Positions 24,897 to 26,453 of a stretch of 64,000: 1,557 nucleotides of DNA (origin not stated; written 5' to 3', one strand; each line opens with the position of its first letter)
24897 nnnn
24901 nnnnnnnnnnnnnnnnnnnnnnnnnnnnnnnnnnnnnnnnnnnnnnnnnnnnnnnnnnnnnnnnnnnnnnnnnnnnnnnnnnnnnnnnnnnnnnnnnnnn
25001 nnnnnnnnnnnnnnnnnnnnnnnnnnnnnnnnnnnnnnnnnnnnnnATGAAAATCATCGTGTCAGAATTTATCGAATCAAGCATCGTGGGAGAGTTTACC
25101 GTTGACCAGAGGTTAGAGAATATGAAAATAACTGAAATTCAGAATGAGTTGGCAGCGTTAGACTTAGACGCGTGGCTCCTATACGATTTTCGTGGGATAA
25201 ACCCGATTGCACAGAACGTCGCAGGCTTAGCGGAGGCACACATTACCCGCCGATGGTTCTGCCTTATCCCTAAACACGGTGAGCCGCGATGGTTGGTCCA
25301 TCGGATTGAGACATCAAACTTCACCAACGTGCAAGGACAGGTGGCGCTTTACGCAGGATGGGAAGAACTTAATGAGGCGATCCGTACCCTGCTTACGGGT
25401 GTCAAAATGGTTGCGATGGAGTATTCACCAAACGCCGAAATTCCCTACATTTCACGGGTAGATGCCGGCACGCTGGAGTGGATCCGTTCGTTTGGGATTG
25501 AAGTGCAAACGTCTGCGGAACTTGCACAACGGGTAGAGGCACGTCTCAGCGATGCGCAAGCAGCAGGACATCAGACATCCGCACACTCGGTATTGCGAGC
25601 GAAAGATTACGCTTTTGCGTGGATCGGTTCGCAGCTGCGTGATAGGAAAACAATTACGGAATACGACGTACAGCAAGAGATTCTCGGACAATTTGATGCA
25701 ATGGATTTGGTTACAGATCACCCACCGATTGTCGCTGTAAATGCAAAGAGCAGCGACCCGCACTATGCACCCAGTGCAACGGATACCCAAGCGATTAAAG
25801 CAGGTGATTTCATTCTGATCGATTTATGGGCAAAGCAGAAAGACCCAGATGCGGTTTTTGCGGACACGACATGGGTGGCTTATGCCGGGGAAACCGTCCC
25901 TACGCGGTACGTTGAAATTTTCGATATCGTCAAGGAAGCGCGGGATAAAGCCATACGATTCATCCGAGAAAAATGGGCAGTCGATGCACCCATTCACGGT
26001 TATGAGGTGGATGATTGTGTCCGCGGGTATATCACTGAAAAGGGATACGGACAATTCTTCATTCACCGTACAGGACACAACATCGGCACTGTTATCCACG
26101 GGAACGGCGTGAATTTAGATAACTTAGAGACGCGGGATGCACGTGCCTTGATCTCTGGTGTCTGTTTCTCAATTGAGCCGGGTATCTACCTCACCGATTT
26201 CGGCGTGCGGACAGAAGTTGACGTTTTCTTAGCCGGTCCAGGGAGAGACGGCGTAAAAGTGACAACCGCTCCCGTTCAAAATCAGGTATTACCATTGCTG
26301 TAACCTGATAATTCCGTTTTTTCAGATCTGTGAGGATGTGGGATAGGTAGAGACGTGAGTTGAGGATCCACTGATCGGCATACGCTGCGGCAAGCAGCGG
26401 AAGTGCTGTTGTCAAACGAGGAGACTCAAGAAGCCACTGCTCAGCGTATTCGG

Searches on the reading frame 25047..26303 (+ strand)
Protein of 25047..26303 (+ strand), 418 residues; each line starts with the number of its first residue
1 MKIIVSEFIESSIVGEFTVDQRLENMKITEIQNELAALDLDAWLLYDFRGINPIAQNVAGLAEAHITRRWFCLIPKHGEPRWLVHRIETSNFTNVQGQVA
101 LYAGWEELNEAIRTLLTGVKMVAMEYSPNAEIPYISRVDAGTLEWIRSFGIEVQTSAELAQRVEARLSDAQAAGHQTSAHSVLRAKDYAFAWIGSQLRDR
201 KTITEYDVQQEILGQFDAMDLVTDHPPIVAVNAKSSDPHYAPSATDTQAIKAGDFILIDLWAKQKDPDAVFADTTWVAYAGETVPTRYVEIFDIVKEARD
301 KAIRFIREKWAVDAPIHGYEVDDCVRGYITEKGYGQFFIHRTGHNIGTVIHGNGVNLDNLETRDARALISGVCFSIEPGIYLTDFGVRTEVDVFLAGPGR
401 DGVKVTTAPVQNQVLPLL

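Call 19: search_protein_families(library=pfam, proteins=[window:25047-26303:+], max_evalue=0.001)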
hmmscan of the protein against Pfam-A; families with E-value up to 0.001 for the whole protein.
window:25047-26303:+ (418 aa): 1 family
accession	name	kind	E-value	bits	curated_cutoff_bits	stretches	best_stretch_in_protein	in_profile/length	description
PF00557.29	Peptidase_M24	-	1.9e-33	116.4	23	1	186-394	10-205/208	Metallopeptidase family M24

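Call 66: search_protein_families(library=padloc, proteins=[window:25047-26303:+], max_evalue=0.001)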
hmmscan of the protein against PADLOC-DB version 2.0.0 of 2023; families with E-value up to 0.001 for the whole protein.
window:25047-26303:+ (418 aa): 0 families
